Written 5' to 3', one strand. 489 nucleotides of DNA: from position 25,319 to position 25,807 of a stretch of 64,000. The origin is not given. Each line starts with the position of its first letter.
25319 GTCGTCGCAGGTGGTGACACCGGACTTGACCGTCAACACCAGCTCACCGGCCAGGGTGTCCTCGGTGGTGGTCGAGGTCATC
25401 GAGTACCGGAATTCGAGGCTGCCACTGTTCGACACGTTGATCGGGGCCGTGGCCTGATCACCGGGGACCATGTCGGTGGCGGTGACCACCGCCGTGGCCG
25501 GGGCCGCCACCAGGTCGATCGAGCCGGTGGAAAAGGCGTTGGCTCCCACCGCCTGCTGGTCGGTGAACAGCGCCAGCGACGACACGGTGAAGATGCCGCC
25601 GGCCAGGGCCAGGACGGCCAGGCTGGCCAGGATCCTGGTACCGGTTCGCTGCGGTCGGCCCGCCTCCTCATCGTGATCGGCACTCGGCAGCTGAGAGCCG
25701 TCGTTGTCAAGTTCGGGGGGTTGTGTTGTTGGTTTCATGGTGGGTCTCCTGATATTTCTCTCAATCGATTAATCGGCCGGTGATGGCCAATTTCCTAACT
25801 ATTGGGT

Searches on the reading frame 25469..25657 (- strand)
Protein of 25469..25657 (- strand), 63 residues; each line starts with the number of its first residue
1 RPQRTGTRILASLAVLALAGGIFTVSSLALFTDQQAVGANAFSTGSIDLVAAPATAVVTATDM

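Call 40: search_protein_families(library=ncbifam, proteins=[window:25469-25657:-], max_evalue=10)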
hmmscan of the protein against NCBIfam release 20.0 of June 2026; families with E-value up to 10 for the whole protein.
seq(63 aa): 3 families
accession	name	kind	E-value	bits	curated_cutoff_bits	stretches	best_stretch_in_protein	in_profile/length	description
TIGR04088.1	cognate_SipW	domain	0.00032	20.8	19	1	13-47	1-34/34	SipW-dependent-type signal peptide-containing protein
TIGR04089.1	exp_by_SipW_III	subfamily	0.048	13.7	60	1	9-56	9-53/179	alternate-type signal peptide domain-containing protein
NF033846.1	Rumino_NPXTG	domain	1.6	9.1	23.5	1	5-26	4-26/30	NPXTG-anchored protein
